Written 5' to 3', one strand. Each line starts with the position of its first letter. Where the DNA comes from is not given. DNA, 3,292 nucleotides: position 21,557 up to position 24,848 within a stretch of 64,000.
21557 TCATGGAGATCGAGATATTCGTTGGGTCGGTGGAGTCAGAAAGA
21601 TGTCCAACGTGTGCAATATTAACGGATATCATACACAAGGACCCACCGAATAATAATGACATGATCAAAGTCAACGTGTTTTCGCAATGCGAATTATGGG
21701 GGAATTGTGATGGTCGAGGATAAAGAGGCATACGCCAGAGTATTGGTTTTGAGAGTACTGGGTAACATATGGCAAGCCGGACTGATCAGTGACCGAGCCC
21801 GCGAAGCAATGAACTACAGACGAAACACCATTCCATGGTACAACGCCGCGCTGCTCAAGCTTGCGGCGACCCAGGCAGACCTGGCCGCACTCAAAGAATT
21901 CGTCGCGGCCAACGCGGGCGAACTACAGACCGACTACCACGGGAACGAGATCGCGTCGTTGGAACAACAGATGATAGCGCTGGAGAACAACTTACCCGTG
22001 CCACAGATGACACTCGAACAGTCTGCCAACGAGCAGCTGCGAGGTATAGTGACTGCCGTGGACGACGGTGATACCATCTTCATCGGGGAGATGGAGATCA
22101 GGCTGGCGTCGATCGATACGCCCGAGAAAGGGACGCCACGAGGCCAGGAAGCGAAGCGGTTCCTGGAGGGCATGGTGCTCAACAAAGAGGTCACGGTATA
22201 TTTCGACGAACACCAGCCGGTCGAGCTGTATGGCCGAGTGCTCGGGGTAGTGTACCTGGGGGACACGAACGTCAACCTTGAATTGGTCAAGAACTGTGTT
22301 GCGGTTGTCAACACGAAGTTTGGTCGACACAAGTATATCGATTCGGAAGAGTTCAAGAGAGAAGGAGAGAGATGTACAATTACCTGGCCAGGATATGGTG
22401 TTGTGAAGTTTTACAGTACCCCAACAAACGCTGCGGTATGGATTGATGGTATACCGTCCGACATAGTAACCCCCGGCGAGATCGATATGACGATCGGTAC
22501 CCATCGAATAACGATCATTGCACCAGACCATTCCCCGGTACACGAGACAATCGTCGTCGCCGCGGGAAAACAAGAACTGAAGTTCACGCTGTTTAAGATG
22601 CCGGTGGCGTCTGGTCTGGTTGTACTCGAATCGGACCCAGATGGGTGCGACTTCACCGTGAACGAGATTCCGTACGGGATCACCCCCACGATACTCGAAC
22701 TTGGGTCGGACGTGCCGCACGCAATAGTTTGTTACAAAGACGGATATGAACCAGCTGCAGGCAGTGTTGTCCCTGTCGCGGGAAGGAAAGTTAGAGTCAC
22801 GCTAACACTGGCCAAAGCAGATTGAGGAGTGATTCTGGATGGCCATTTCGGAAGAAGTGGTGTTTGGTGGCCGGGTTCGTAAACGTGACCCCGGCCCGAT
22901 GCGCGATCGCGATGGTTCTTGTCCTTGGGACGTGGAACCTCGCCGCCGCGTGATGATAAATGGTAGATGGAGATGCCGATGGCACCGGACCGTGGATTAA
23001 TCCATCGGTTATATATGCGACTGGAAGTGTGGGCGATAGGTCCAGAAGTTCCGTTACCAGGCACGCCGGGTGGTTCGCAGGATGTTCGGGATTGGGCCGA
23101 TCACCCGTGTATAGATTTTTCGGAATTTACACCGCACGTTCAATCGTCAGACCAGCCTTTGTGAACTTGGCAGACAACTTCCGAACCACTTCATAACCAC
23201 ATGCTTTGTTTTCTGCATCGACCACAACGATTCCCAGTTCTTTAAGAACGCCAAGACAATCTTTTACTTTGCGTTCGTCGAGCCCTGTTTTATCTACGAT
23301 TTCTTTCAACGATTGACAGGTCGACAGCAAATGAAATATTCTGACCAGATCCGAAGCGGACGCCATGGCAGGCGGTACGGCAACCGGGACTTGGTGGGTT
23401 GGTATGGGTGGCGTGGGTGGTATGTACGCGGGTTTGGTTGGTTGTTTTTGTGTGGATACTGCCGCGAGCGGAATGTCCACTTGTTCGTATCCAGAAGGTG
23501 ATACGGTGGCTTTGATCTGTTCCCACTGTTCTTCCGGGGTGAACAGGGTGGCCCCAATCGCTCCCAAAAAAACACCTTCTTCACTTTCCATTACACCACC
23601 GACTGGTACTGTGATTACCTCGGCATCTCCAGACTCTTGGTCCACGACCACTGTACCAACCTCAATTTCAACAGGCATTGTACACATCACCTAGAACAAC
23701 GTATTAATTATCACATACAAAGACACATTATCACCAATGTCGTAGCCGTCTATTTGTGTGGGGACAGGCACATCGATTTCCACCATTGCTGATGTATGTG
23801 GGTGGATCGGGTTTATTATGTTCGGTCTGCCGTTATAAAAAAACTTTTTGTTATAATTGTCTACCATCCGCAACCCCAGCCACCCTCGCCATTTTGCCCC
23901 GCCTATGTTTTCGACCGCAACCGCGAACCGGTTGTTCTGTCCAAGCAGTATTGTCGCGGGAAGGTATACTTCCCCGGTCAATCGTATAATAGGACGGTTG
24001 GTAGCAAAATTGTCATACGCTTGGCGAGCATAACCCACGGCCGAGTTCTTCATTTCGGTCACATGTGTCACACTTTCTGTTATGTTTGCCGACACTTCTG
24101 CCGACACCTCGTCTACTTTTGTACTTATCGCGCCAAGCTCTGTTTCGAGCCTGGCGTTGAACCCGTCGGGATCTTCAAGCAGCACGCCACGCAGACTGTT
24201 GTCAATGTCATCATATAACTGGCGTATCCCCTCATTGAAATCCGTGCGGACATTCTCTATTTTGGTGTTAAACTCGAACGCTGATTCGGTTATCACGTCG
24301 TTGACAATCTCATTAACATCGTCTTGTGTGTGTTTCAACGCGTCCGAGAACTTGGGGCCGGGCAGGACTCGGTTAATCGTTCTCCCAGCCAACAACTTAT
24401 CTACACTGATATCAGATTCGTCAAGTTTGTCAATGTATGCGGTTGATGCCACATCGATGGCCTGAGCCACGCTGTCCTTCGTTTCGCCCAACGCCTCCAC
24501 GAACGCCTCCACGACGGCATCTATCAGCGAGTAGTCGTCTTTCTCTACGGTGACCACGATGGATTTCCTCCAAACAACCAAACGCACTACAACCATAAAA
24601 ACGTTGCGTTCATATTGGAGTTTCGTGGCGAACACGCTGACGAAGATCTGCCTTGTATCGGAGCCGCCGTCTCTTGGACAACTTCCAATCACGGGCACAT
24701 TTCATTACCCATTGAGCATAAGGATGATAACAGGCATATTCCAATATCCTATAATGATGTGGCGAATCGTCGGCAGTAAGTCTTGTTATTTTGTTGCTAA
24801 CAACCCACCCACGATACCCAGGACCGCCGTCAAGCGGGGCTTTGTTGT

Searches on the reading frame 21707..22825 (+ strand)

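Call 93: search_protein_families(library=phrogs, proteins=[window:21707-22825:+], max_evalue=0.01)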
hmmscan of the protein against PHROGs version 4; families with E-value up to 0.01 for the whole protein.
window:21707-22825:+ (372 aa): 3 families
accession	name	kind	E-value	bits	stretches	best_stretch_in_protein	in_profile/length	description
phrog_452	-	DNA, RNA and nucleotide metabolism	2.2e-15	58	1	90-202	49-177/201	endonuclease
phrog_8809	-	unknown function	1.3e-12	46.6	1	94-213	1082-1216/2317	-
phrog_20876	-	DNA, RNA and nucleotide metabolism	1.4e-07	31.8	1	114-213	169-283/395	nuclease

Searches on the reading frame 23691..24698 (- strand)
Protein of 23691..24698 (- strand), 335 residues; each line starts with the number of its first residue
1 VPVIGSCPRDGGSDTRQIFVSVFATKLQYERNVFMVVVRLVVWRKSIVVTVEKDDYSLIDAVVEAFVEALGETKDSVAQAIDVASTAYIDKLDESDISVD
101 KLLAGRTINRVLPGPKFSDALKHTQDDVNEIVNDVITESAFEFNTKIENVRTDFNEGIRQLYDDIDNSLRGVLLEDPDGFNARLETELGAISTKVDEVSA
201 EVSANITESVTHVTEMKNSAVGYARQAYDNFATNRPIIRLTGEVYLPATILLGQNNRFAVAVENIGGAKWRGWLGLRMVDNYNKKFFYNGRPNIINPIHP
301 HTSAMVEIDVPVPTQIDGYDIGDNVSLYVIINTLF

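Call 13: search_protein_families(library=pfam, proteins=[window:23691-24698:-], max_evalue=0.01)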
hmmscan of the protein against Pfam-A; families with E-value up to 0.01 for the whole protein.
window:23691-24698:- (335 aa): 2 families
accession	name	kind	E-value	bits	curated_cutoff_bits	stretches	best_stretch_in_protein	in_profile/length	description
PF05549.16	Allexi_40kDa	-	0.0013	18.8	26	1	121-220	54-151/271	Allexivirus 40kDa protein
PF04513.17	Baculo_PEP_C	-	0.0055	17.2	38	0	121-172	36-90/140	Baculovirus polyhedron envelope protein, PEP, C terminus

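Call 14: search_protein_families(library=phrogs, proteins=[window:23691-24698:-], max_evalue=0.001)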
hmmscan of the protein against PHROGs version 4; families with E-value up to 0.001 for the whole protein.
window:23691-24698:- (335 aa): 0 families
